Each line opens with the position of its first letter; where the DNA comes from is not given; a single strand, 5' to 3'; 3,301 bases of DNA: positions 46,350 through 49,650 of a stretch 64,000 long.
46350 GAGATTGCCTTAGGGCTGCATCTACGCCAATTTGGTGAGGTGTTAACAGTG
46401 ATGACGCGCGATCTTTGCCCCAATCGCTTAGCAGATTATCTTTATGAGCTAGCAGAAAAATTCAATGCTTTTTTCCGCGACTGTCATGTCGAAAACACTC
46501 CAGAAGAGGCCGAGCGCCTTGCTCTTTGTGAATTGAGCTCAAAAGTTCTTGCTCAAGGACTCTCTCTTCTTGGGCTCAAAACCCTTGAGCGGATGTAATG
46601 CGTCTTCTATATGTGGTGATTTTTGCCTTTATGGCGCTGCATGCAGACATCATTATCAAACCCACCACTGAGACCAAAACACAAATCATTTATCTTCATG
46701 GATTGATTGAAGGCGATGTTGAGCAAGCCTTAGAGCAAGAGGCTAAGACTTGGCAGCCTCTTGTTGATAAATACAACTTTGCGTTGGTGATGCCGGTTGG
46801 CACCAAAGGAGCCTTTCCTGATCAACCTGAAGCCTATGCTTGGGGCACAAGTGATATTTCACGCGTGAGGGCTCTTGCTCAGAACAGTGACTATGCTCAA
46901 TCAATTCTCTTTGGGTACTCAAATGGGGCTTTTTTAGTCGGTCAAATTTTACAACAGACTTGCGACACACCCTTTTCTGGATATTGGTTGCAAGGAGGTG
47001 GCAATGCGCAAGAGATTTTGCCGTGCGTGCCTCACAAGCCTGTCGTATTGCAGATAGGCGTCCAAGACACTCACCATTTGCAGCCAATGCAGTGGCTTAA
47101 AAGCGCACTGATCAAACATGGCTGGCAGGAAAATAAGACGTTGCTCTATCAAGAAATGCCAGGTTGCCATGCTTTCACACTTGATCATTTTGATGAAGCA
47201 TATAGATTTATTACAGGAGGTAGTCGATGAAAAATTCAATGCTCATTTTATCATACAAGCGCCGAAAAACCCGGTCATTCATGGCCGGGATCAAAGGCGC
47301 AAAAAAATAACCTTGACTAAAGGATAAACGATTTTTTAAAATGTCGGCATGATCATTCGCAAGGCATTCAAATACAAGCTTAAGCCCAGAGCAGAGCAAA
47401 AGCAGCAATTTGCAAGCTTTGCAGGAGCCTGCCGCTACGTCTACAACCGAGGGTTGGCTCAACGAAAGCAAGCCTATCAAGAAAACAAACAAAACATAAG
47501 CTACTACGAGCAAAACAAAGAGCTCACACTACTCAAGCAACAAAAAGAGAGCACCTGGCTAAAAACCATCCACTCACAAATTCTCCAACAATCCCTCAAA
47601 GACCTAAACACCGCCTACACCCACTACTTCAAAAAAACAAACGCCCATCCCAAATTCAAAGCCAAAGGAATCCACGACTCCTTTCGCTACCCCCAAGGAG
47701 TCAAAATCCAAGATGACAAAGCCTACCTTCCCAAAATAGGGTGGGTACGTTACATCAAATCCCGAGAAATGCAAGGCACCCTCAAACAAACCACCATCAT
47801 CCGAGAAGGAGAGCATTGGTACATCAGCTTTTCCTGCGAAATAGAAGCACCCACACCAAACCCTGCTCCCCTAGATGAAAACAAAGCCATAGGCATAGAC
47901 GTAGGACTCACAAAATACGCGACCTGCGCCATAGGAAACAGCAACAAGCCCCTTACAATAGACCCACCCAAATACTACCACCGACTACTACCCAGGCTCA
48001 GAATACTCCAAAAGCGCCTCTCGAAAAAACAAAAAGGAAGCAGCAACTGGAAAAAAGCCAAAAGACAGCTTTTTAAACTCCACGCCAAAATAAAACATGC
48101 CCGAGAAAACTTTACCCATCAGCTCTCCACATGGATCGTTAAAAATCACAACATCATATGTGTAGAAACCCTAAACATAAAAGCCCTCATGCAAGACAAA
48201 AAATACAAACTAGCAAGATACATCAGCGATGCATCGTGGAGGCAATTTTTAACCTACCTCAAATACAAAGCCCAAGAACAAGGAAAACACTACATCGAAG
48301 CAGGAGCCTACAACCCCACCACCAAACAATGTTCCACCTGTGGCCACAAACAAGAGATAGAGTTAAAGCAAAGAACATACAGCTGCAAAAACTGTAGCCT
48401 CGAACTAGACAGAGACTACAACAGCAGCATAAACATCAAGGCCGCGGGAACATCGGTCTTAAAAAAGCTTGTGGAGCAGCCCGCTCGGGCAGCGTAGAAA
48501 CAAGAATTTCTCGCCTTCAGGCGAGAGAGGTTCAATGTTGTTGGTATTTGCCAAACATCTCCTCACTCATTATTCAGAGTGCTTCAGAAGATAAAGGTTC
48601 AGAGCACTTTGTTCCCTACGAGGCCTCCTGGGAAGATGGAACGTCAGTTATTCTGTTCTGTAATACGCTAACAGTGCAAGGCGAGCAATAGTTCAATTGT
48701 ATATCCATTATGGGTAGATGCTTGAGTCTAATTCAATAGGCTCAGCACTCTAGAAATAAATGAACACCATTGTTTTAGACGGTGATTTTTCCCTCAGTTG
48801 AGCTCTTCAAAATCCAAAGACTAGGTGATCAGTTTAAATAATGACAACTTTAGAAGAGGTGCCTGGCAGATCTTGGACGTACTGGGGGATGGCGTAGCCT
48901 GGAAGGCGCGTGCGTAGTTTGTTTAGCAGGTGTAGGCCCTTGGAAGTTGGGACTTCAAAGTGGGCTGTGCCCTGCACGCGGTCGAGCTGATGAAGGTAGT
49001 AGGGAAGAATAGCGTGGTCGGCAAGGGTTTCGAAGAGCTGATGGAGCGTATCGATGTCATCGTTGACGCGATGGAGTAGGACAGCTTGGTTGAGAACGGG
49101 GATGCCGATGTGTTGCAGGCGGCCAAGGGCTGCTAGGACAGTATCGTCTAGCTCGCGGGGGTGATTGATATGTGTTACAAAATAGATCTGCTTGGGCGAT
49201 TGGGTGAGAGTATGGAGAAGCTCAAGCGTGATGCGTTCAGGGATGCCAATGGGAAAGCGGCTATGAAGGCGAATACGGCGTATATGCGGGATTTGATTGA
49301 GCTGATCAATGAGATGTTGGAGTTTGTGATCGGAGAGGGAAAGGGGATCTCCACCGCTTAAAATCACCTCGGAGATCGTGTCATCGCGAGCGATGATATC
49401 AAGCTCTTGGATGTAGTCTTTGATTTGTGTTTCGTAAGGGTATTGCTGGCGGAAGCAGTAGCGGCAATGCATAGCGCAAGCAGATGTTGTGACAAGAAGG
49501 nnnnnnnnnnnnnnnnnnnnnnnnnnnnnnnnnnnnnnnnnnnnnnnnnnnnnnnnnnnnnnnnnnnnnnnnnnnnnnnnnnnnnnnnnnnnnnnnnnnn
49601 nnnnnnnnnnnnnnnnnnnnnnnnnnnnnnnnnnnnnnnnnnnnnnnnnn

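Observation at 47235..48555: Solo TnpB element with matched TTCA-loop end hairpins, TTCAATG at both borders and a predictable omega-RNA/guide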

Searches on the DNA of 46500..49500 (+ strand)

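Call 4: search_rna_families(source=window, start=46500, end=49500, threshold=evalue, max_evalue=10, show_alignments=3)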
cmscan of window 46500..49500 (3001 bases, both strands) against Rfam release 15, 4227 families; matches with E-value up to 10: 0.
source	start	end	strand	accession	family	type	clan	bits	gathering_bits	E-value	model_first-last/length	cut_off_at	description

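Call 60: build_rna_model(alignment_id=A3)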
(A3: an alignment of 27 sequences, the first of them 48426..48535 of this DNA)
Model R1 built from alignment A3 (27 sequences, 124 columns); structure: RNAalifold consensus.
model positions 111; base pairs 27; branch points 2; effective number of sequences 1.97; information 0.59 bits per position. Calibrated on 0.2 Mb of random sequence (short: E-values are rough).
structure used (alignment columns):
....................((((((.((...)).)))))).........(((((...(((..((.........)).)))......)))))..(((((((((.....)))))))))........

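Call 61: search_with_rna_model(model_id=R1, sources=[window, L087, L088, L001, L002], max_evalue=10, show_alignments=2)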
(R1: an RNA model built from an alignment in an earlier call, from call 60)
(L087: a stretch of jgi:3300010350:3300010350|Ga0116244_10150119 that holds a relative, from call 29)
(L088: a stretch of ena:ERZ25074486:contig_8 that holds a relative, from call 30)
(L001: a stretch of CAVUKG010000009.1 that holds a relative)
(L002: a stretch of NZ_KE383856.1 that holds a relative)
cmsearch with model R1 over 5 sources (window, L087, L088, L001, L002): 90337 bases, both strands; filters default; matches with E-value up to 10: 6.
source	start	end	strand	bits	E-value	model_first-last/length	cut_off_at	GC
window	48426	48535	+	99.7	1.8e-27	1-111/111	no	0.52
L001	4099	4252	+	38.6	2.7e-09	1-111/111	no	0.6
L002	4091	4199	+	35.3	2.7e-08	1-111/111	no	0.55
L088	7767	7846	+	16.1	0.014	1-111/111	no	0.39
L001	2517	2540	+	11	0.46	81-104/111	no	0.67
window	25792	25878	-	10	0.92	1-111/111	no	0.3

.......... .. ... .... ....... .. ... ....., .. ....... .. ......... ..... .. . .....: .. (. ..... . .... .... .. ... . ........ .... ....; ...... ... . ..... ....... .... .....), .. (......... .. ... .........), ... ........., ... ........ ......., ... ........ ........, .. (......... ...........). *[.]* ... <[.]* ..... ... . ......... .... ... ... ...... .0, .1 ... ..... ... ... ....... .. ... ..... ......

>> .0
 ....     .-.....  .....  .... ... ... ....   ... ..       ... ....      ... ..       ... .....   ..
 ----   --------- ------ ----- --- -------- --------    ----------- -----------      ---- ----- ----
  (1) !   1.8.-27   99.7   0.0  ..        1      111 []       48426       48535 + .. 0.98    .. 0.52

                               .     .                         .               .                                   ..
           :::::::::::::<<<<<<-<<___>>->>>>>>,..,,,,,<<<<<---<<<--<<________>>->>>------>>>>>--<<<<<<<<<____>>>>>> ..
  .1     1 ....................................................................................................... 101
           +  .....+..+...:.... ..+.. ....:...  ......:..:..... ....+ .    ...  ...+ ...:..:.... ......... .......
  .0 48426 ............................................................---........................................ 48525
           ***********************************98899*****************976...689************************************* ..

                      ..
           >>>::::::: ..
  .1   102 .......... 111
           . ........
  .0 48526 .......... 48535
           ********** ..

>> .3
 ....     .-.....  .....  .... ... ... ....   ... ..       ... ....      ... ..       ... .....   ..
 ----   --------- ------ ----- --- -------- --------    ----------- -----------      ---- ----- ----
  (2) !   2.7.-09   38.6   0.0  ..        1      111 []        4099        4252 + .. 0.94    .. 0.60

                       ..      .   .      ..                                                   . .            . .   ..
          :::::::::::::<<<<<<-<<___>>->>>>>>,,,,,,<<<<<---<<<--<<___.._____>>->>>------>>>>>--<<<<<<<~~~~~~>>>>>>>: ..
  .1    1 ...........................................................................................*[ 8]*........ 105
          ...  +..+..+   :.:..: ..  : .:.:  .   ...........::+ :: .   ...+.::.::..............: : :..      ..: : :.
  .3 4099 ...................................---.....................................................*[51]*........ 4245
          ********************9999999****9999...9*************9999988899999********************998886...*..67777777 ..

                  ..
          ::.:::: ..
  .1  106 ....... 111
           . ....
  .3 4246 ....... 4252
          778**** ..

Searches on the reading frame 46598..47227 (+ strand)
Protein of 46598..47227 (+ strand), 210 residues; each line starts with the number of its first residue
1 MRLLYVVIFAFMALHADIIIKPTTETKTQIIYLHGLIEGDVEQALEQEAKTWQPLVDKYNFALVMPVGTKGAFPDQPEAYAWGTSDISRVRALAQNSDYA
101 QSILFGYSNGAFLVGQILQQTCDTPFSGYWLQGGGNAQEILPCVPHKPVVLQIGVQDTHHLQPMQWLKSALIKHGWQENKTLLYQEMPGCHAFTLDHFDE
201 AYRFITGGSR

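Call 3: search_protein_families(library=pfam, proteins=[window:46598-47227:+], max_evalue=0.01)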
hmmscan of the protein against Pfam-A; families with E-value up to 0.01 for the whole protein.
window:46598-47227:+ (210 aa): 0 families

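Call 27: find_homologous_proteins(query=window:46598-47227:+, max_evalue=0.00001)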
Query window:46598-47227:+ (210 aa): 2 proteins with E <= 0.00001 among 96 candidates.
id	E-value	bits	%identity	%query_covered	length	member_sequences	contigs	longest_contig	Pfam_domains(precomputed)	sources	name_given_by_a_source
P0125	3.2e-139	480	98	100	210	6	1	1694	-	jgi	-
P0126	5.6e-73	263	79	68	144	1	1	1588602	-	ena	-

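Call 29: find_encoding_contigs(protein=P0125, flank=4000, max_places=10)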
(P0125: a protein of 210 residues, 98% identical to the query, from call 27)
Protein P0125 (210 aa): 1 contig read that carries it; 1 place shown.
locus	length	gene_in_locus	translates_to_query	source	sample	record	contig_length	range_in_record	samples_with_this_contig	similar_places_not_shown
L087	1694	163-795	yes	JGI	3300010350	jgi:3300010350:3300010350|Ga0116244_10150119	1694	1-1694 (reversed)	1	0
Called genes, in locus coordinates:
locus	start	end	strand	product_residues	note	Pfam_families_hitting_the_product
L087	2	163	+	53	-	?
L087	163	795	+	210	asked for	-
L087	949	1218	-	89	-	-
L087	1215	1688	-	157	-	-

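Call 30: find_encoding_contigs(protein=P0126, flank=5000, max_places=4)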
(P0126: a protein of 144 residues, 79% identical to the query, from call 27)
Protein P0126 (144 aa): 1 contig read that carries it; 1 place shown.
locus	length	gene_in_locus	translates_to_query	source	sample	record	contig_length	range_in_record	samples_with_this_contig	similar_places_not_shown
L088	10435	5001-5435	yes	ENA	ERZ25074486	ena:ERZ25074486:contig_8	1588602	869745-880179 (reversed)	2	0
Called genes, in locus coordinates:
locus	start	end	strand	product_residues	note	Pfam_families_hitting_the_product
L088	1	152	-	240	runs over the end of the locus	PF10915:DUF2709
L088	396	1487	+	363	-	PF02812:ELFV_dehydrog_N, PF00208:ELFV_dehydrog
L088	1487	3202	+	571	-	PF03485:Arg_tRNA_synt_N, PF00750:tRNA-synt_1d, PF05746:DALR_1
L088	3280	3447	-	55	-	-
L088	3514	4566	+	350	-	PF01548:DEDD_Tnp_IS110, PF02371:Transposase_20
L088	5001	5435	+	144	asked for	-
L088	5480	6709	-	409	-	-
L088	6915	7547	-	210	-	-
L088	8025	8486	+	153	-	PF12844:HTH_19 (weak), PF13560:HTH_31 (weak), PF01381:HTH_3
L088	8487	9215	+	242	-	PF02661:Fic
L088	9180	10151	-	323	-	PF13353:Fer4_12 (weak), PF04055:Radical_SAM (weak)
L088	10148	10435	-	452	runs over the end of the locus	PF00275:EPSP_synthase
